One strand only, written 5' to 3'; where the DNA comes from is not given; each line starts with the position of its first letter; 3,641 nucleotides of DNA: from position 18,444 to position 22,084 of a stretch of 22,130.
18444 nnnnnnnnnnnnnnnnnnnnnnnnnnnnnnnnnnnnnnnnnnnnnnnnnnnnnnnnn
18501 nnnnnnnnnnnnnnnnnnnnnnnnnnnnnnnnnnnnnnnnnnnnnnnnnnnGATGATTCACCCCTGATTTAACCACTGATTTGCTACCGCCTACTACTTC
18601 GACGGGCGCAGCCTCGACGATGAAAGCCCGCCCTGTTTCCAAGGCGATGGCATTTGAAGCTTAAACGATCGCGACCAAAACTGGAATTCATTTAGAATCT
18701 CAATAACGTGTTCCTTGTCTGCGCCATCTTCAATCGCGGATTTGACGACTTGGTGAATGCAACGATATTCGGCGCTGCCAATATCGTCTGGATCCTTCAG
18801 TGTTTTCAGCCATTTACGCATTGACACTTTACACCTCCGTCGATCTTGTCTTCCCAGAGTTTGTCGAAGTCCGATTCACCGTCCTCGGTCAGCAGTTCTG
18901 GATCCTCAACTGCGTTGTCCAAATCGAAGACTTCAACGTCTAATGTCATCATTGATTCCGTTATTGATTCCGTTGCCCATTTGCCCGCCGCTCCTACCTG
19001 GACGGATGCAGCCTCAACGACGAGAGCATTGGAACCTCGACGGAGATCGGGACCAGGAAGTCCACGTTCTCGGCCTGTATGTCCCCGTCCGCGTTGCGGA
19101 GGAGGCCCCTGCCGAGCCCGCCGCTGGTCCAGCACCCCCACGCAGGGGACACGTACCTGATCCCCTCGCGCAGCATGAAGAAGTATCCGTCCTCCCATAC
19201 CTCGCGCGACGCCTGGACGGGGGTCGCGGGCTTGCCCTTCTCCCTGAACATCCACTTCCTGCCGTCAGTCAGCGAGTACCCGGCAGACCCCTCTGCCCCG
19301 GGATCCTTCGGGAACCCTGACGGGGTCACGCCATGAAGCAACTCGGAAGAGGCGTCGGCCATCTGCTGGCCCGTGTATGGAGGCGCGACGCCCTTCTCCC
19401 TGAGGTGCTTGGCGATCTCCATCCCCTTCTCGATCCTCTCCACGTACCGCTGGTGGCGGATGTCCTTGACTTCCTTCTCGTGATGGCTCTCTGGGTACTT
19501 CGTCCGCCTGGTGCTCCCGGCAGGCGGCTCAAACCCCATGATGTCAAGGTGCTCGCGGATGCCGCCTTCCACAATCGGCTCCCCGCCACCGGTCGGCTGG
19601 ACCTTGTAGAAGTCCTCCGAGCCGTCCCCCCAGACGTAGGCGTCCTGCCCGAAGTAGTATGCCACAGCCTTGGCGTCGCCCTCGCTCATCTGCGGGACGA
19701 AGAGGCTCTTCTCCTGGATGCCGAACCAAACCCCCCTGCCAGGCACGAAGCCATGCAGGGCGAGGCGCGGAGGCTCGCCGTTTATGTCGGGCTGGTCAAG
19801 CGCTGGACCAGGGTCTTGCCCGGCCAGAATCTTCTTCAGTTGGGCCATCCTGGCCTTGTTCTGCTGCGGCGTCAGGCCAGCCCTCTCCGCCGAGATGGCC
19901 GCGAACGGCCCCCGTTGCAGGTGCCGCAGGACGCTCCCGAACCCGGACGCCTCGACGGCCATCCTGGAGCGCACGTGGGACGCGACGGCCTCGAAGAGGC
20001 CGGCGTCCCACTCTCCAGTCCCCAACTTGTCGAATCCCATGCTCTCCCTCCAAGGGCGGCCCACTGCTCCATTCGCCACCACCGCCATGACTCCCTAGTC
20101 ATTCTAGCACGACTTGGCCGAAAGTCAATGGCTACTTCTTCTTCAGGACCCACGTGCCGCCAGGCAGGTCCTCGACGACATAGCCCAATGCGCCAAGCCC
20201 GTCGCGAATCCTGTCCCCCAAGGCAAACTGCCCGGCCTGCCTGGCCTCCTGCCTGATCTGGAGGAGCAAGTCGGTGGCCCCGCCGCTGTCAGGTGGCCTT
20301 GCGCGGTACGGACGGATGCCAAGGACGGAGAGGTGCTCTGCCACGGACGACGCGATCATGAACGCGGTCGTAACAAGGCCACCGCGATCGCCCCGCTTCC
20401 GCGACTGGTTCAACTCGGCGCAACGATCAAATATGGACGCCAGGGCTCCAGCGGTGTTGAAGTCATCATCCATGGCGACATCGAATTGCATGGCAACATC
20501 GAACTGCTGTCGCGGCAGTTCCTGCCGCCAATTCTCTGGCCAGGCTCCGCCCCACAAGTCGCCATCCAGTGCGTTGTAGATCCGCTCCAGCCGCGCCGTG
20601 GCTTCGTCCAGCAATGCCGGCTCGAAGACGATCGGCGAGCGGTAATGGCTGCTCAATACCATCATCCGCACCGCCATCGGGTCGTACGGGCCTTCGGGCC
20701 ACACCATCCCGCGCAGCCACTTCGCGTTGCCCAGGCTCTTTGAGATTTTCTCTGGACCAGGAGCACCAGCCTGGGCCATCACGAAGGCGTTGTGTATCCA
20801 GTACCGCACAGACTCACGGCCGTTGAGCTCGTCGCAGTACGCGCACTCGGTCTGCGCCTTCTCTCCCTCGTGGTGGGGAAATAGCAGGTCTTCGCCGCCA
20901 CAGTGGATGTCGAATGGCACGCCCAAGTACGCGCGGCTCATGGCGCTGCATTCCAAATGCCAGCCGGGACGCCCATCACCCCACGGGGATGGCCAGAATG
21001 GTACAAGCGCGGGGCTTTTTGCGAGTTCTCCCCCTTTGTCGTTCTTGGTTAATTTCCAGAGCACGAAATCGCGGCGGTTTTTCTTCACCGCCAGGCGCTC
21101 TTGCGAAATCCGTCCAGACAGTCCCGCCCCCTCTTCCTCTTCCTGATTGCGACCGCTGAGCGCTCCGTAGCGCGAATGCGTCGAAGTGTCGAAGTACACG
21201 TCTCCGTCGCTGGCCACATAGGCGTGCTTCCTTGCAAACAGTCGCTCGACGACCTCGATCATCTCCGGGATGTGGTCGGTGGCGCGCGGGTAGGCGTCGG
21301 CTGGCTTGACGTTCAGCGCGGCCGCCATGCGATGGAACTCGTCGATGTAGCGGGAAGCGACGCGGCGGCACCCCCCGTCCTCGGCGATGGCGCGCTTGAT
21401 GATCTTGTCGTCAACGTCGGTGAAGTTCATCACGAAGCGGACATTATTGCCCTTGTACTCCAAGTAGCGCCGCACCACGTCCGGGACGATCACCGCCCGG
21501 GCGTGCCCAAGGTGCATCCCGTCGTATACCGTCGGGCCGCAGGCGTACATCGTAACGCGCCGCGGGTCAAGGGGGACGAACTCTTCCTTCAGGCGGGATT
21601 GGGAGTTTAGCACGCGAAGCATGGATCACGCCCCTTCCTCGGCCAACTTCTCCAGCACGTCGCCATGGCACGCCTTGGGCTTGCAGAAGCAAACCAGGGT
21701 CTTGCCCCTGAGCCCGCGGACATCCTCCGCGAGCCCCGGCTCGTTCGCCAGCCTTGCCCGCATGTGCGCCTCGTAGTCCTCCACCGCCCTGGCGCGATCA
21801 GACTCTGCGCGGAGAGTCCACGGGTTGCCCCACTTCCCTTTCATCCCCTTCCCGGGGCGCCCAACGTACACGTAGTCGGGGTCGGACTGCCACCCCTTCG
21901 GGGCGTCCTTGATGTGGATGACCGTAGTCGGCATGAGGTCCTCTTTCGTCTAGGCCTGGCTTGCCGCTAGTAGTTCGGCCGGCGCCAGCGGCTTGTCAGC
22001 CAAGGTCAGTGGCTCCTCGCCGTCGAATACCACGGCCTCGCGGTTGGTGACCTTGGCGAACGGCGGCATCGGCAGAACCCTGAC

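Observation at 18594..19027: Low-GC cassette inserted at a gene 3' end, carrying its own replacement C-terminus plus an acidic mini-protein and overlapping partner gene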

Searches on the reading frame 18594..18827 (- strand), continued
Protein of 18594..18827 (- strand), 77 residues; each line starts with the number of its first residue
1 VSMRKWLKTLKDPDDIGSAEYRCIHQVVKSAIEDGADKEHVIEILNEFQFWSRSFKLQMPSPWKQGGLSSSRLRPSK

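Call 104: search_protein_families(library=ncbifam, alignment_id=A3, max_evalue=0.1)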
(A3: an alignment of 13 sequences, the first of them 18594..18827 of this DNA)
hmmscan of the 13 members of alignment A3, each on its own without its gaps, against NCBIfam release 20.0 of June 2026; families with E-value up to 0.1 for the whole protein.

A. member 1, window:18594-18827:- (77 aa): 1 family
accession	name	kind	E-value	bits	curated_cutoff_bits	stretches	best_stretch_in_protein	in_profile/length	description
NF006343.0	PRK08570.1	equivalog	0.046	13.7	131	1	2-31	101-130/150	50S ribosomal protein L19e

B. families by the number of members that match (of 13 scanned): 3 families
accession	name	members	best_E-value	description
NF040867.1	prot_deacyl_CobB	1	0.038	NAD-dependent protein deacetylase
NF006343.0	PRK08570.1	1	0.046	50S ribosomal protein L19e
NF001937.0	PRK00714.1-4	1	0.062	RNA pyrophosphohydrolase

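Call 105: search_dna_similar(query=window:18627-18827:-, collection=phages, mode=protein, max_evalue=1, max_rows=15)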
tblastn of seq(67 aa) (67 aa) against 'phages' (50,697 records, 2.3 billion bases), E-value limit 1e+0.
No match.

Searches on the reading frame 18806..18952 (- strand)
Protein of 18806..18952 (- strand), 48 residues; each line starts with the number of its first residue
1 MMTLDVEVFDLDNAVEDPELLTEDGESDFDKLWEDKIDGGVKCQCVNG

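Call 9: search_protein_families(library=pfam, proteins=[window:18806-18952:-], max_evalue=0.01)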
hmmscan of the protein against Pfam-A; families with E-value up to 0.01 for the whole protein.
window:18806-18952:- (48 aa): 0 families

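Call 10: search_protein_families(library=phrogs, proteins=[window:18806-18952:-], max_evalue=0.01)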
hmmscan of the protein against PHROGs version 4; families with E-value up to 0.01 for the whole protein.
window:18806-18952:- (48 aa): 0 families

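Call 35: find_encoding_contigs(protein=window:18806-18952:-, flank=10000, max_places=10)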
Protein window:18806-18952:- (48 aa): no gene with exactly this product is on record in the collection.

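Call 37: search_protein_families(library=pfam, proteins=[window:18809-18952:-], max_evalue=10)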
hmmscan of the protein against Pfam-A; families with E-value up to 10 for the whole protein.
seq(48 aa): 0 families

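Call 38: search_protein_families(library=phrogs, proteins=[window:18809-18952:-], max_evalue=10)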
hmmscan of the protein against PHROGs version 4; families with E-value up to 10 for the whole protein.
seq(48 aa): 0 families

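Call 51: find_homologous_proteins(query=window:18809-18952:-, max_evalue=10)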
Query seq(48 aa) (48 aa): 1 proteins with E <= 10 among 1 candidates.
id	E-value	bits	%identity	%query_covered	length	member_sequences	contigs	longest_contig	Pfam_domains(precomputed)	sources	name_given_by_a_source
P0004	8.6e-25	102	100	100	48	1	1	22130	-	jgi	jgi:hypothetical protein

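Call 56: predict_structure(protein=window:18806-18952:-)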
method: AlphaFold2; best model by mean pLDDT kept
length: 48 residues; sequences in the alignment: 1
mean_pLDDT: 51.5   pTM: 0.18
mean pLDDT of the five models: 51.5, 49.5, 48.1, 45.7, 44.1
residues with pLDDT >= 90: 0; 70-90: 0; 50-70: 32; < 50: 16
segments of 3 or more residues with pLDDT < 50: 1-5, 38-42, 46-48
pLDDT, mean of each block of 10 residues (from residue 1): 48 52 57 55 44
secondary structure, 60 per line:
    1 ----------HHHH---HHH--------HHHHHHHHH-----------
elements in order: H11-14 H29-37

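Call 97: search_protein_families(library=padloc, proteins=[window:18809-18952:-], max_evalue=1)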
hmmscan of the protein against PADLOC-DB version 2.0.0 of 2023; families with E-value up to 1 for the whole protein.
seq(48 aa): 0 families

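Call 106: search_dna_similar(query=window:18809-18952:-, collection=phages, mode=protein, max_evalue=1, max_rows=10)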
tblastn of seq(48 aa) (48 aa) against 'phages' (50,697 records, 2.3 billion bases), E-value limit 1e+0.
No match.

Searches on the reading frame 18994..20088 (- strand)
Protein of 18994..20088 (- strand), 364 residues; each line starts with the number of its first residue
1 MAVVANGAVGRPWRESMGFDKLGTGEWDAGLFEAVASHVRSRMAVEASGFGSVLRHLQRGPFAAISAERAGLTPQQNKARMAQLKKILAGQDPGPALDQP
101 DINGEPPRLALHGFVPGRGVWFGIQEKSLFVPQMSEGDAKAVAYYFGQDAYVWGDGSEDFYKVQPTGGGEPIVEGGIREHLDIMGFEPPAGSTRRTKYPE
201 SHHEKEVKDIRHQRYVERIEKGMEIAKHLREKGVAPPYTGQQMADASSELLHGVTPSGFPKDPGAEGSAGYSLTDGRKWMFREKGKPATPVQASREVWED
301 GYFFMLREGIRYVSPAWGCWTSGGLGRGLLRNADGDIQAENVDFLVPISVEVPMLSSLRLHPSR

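Call 9: search_protein_families(library=pfam, proteins=[window:18994-20088:-], max_evalue=0.01)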
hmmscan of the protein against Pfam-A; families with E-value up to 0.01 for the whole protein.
window:18994-20088:- (364 aa): 0 families

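Call 10: search_protein_families(library=phrogs, proteins=[window:18994-20088:-], max_evalue=0.01)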
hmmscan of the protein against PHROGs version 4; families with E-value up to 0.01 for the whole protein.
window:18994-20088:- (364 aa): 0 families

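Call 12: find_related_loci(query=window:18994-20088:-, collection=viral_contigs, flank=6000)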
Query window:18994-20088:- (364 aa) in viral_contigs; peptide patterns used: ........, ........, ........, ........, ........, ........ (x = any residue, [..] = any of these).
4 stretches matched a pattern, but none encodes a relative of the query by tblastn (E <= 1e-3).

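Call 13: find_encoding_contigs(protein=window:18994-20088:-, flank=10000, max_places=10)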
Protein window:18994-20088:- (364 aa): no gene with exactly this product is on record in the collection.

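Call 16: find_homologous_proteins(query=window:18994-20088:-)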
Query window:18994-20088:- (364 aa): 2 proteins with E <= 0.001 among 2725 candidates.
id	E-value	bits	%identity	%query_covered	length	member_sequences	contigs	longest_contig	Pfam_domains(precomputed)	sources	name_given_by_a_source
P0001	3.5e-236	801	100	96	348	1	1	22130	-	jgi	jgi:hypothetical protein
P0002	6.0e-47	179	35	90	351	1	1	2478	-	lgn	-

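Call 17: find_encoding_contigs(protein=P0002, flank=10000)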
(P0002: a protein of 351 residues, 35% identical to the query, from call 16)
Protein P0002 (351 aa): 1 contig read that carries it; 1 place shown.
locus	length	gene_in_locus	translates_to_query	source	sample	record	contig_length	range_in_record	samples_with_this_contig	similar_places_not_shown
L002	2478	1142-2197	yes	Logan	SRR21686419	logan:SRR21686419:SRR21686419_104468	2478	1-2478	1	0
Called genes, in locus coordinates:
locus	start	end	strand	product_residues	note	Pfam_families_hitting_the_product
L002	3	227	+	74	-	?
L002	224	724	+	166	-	-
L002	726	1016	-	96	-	-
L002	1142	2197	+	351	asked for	-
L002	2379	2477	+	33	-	?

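Call 34: find_encoding_contigs(protein=P0001, flank=10000, max_places=10)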
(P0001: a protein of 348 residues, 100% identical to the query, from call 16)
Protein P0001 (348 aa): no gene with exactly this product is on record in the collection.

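Call 37: search_protein_families(library=pfam, proteins=[window:18994-20088:-], max_evalue=10)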
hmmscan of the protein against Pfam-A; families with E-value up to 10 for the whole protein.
window:18994-20088:- (364 aa): 3 families
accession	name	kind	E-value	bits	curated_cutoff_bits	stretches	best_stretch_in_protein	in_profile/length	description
PF11697.13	DUF3293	-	0.012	16.7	25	1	117-150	42-72/73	Protein of unknown function (DUF3293)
PF23780.1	S-AdoMet_lyase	-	0.032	14.6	28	1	64-148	2-74/133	S-Adenosylmethionine lyase family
PF06252.17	GemA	-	0.17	13.2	27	1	38-89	15-66/119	Bacteriophage Mu, GemA protein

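Call 38: search_protein_families(library=phrogs, proteins=[window:18994-20088:-], max_evalue=10)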
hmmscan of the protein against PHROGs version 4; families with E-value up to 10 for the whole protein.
window:18994-20088:- (364 aa): 0 families

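Call 43: find_related_loci(query=A2, collection=metagenome_contigs, flank=10000)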
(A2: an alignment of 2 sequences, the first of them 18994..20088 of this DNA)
Query A2 (364 aa) in metagenome_contigs; peptide patterns used: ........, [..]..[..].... (x = any residue, [..] = any of these).
116 stretches matched a pattern, but none encodes a relative of the query by tblastn (E <= 1e-3).

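Call 71: search_solved_structures(query=A2, max_evalue=10, show_alignments=2)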
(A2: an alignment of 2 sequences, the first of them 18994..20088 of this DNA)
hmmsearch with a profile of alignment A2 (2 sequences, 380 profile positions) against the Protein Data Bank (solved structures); distinct sequences matched with E-value up to 10: 0.

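Call 89: search_dna_similar(query=window:18994-20088:-, collection=phages, mode=protein, max_rows=12, max_evalue=0.01)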
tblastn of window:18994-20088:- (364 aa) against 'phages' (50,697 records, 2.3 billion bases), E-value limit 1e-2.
No match.

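Call 96: search_protein_families(library=pfam, proteins=[P0002], max_evalue=10)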
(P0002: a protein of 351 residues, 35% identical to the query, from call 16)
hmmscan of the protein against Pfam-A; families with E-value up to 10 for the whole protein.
P0002 (351 aa): 2 families
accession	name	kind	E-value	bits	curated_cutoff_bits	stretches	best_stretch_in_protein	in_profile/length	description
PF23780.1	S-AdoMet_lyase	-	0.002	18.5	28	1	60-147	2-80/133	S-Adenosylmethionine lyase family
PF11697.13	DUF3293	-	0.02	16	25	1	70-147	13-72/73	Protein of unknown function (DUF3293)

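Call 97: search_protein_families(library=padloc, proteins=[window:18994-20088:-], max_evalue=1)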
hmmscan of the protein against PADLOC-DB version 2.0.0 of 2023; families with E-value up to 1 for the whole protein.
window:18994-20088:- (364 aa): 0 families

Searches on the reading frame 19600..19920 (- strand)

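Call 96: search_protein_families(library=pfam, proteins=[window:19600-19920:-], max_evalue=10)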
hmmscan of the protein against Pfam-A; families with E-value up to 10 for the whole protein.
window:19600-19920:- (107 aa): 2 families
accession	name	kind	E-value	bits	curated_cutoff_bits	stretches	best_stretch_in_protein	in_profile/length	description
PF11697.13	DUF3293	-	0.00046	21.2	25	1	19-94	14-72/73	Protein of unknown function (DUF3293)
PF23780.1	S-AdoMet_lyase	-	0.0023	18.3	28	1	8-92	2-74/133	S-Adenosylmethionine lyase family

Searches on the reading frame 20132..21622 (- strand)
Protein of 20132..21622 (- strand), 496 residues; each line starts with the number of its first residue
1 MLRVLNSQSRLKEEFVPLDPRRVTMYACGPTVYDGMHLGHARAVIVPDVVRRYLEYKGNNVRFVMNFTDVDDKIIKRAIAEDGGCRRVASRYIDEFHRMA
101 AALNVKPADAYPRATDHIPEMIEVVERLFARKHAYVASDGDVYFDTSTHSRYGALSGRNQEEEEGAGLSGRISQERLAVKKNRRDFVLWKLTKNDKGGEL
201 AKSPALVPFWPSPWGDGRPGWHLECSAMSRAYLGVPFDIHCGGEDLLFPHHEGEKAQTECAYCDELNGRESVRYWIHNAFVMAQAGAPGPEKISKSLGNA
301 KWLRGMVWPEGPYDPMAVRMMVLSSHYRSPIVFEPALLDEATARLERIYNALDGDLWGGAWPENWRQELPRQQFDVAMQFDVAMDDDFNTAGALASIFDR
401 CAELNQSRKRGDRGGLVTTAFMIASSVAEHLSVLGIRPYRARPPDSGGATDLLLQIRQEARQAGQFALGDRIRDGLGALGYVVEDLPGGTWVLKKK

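Call 9: search_protein_families(library=pfam, proteins=[window:20132-21622:-], max_evalue=0.01)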
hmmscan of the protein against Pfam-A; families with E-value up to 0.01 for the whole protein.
window:20132-21622:- (496 aa): 5 families
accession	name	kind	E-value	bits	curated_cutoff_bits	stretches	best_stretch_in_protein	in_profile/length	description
PF01406.26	tRNA-synt_1e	-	2.1e-104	349.6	27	1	15-342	2-300/301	tRNA synthetases class I (C) catalytic domain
PF09190.17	DALR_2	-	2.5e-08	34.8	22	1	379-422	1-45/57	DALR domain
PF09334.17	tRNA-synt_1g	-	1.3e-06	27.9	20.1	1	35-132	13-111/391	tRNA synthetases class I (M)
PF23493.1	CysS_C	-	3.6e-05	24.2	23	1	447-488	5-46/51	Cysteinyl-tRNA ligase anticodon binding domain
PF00133.28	tRNA-synt_1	-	0.0034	16.6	22.7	0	25-65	27-67/414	tRNA synthetases class I (I, L, M and V)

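Call 10: search_protein_families(library=phrogs, proteins=[window:20132-21622:-], max_evalue=0.01)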
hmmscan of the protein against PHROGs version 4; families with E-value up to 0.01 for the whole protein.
window:20132-21622:- (496 aa): 3 families
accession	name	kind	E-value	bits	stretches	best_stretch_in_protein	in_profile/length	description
phrog_30090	-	unknown function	2.1e-91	308.3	1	5-490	7-467/473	-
phrog_36975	-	unknown function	2.5e-09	38.5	1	446-490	132-175/181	-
phrog_15344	-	unknown function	0.0058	16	0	20-67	113-160/592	-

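Call 40: find_encoding_contigs(protein=window:20132-21622:-, flank=10000, max_places=10)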
Protein window:20132-21622:- (496 aa): no gene with exactly this product is on record in the collection.

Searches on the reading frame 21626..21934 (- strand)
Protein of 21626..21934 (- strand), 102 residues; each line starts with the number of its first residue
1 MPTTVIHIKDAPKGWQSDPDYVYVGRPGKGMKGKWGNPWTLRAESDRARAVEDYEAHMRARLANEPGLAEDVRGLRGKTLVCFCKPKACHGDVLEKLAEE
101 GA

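Call 9: search_protein_families(library=pfam, proteins=[window:21626-21934:-], max_evalue=0.01)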
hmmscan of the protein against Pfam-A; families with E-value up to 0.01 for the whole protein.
window:21626-21934:- (102 aa): 1 family
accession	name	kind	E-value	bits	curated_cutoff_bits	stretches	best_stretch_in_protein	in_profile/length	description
PF14216.11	DUF4326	-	2e-23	83.2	25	1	13-95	4-81/82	Domain of unknown function (DUF4326)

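Call 10: search_protein_families(library=phrogs, proteins=[window:21626-21934:-], max_evalue=0.01)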
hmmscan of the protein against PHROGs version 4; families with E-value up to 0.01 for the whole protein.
window:21626-21934:- (102 aa): 4 families
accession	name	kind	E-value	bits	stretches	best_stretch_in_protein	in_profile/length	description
phrog_464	-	unknown function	3.1e-30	106.9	1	2-100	191-287/322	unknown function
phrog_24867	-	DNA, RNA and nucleotide metabolism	7e-12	46.5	1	20-96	88-165/187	ribonucleotide reductase NrdA-like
phrog_30585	-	DNA, RNA and nucleotide metabolism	1e-05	24.6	1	15-96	397-489/852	DNA repair protein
phrog_32227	-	unknown function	0.00015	22.6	0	63-100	184-222/230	-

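Call 41: find_encoding_contigs(protein=window:21626-21934:-, flank=10000, max_places=10)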
Protein window:21626-21934:- (102 aa): no gene with exactly this product is on record in the collection.
